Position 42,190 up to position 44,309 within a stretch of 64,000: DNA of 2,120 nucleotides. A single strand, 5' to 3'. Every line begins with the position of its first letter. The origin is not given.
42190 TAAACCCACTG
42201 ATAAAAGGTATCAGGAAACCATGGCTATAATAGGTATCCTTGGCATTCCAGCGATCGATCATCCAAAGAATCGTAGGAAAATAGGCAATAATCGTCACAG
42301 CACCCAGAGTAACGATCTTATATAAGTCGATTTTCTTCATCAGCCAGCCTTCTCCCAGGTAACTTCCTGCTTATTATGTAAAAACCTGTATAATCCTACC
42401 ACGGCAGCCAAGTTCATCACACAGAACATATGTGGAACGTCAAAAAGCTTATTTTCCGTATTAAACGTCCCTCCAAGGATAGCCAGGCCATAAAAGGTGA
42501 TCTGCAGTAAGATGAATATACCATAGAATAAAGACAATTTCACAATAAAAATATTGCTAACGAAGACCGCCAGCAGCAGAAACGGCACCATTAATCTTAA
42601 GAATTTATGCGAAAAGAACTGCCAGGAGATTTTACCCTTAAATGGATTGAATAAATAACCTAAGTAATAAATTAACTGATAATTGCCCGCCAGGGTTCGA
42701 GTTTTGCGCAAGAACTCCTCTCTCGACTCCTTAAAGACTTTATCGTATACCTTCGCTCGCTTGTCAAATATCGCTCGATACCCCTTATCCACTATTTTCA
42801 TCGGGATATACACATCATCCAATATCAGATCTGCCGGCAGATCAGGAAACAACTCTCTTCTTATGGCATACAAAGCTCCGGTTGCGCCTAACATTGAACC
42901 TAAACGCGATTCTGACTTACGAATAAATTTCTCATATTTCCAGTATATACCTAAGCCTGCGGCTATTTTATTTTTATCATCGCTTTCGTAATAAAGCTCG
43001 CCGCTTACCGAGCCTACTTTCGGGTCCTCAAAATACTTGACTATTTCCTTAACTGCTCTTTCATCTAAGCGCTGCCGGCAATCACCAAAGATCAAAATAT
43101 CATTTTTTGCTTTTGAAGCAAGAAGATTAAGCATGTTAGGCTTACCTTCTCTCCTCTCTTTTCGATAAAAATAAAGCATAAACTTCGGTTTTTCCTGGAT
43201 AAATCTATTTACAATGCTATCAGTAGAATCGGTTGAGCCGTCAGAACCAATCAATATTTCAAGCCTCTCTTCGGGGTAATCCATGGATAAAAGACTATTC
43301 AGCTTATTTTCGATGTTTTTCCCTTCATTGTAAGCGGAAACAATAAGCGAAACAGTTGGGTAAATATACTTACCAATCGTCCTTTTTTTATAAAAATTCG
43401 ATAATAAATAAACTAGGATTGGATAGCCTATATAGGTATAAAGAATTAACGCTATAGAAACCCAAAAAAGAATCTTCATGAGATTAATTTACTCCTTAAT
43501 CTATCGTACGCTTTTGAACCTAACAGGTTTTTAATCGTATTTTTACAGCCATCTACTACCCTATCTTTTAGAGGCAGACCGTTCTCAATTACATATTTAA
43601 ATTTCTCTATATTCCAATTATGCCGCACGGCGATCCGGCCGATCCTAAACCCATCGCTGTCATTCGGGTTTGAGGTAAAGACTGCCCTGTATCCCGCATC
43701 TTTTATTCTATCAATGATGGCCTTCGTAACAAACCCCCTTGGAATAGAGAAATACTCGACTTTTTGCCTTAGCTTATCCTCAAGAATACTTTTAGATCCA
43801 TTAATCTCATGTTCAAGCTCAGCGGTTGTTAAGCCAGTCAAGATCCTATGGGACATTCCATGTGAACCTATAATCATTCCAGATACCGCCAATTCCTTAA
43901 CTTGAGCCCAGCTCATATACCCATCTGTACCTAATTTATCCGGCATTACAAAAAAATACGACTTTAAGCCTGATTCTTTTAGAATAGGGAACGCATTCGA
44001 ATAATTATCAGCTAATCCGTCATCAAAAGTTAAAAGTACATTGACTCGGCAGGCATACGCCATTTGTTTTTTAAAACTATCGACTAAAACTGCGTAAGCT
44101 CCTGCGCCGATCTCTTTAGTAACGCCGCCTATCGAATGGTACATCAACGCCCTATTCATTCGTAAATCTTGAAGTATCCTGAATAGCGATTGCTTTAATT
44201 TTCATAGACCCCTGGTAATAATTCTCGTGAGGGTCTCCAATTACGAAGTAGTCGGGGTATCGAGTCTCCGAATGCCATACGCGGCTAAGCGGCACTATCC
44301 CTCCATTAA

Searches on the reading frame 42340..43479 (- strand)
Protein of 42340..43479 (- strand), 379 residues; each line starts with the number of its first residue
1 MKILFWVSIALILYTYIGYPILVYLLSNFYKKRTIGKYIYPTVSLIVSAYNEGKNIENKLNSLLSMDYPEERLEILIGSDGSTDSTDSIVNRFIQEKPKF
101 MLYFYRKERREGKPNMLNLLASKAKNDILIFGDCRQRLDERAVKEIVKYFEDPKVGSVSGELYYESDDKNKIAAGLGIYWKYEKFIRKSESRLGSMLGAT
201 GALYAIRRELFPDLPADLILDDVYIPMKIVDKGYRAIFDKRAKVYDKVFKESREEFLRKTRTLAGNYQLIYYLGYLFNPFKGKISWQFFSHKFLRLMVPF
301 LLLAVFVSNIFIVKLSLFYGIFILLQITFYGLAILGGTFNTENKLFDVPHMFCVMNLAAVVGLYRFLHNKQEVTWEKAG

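Call 11: search_protein_families(library=ncbifam, proteins=[window:42340-43479:-], max_evalue=0.00001)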
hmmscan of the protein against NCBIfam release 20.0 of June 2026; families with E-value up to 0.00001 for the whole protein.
window:42340-43479:- (379 aa): 11 families
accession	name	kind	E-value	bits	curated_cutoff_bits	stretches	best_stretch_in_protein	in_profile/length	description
TIGR03937.1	PgaC_IcaA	equivalog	3.3e-21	75.7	422.3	1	31-247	35-251/407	poly-beta-1,6-N-acetyl-D-glucosamine synthase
TIGR03111.1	glyc2_xrt_Gpos1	hypoth_equivalog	1.2e-14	54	363.95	1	3-173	7-180/439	TIGR03111 family XrtG-associated glycosyltransferase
TIGR03965.1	mycofact_glyco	equivalog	5.3e-10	38.7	280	1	40-173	73-202/467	mycofactocin biosynthesis glycosyltransferase MftF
TIGR03472.1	HpnI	equivalog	5.9e-10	38.5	310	1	13-210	10-211/373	bacteriohopanetetrol glucosamine biosynthesis glycosyltransferase HpnI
NF050050.1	ProtGlycPglI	equivalog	2.7e-08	33.6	500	1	41-151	2-109/306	GalNAc(5)-diNAcBac-PP-undecaprenol beta-1,3-glucosyltransferase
TIGR04242.1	nodulat_NodC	equivalog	3.1e-08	33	550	1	34-208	41-215/395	chitooligosaccharide synthase NodC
TIGR04283.1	glyco_like_mftF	equivalog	4e-07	29.8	182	1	43-153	1-100/221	TIGR04283 family arsenosugar biosynthesis glycosyltransferase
NF038299.1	EPS_HpsN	equivalog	4.7e-07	29.1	425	1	41-165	1-122/317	hormogonium polysaccharide biosynthesis glycosyltransferase HpsN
NF007482.0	PRK10073.1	equivalog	1.2e-06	27.8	423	1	41-102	6-65/334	glycosyltransferase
TIGR03469.1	HpnB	hypoth_equivalog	1.3e-06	27.7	379.25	1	35-95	38-97/386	hopene-associated glycosyltransferase HpnB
NF041875.1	EPS_EpsD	equivalog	1.7e-06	27.6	370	0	43-130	1-84/325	exopolysaccharide biosynthesis glycosyltransferase EpsD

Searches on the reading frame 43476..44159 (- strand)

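Call 11: search_protein_families(library=ncbifam, proteins=[window:43476-44159:-], max_evalue=0.00001)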
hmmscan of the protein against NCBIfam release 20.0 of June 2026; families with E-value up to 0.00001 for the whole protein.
window:43476-44159:- (227 aa): 9 families
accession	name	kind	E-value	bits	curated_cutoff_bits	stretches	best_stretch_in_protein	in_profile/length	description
TIGR02764.1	spore_ybaN_pdaB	equivalog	7.6e-14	51.9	237.4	1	40-167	7-132/191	polysaccharide deacetylase family sporulation protein PdaB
TIGR02884.1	spore_pdaA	equivalog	7.5e-12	45.4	298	1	40-163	38-159/224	delta-lactam-biosynthetic de-N-acetylase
TIGR03938.2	deacetyl_PgaB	equivalog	8.1e-10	37.6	321.9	1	40-102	65-143/621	poly-beta-1,6-N-acetyl-D-glucosamine N-deacetylase PgaB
TIGR03006.1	pepcterm_polyde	equivalog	3e-07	29.9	276.2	1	50-173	33-155/272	XrtA system polysaccharide deacetylase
TIGR03933.1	PIA_icaB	equivalog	5.3e-07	29.4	248.35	1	38-180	71-231/245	intercellular adhesin biosynthesis polysaccharide N-deacetylase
TIGR04243.1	nodulat_NodB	equivalog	7.7e-07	28.8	240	1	40-167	3-129/197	chitooligosaccharide deacetylase NodB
TIGR02873.1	spore_ylxY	hypoth_equivalog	9.5e-07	28.3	391.5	1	56-161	103-204/268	probable sporulation protein, polysaccharide deacetylase family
NF045820.1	PgAcgDacpgdA_Strep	equivalog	1e-06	27.9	800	1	29-148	258-374/463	peptidoglycan-N-acetylglucosamine deacetylase PgdA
NF045821.1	PgAcgDacpgdA1_Bac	equivalog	1.7e-06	27.2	400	1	38-146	87-192/282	peptidoglycan-N-acetylglucosamine deacetylase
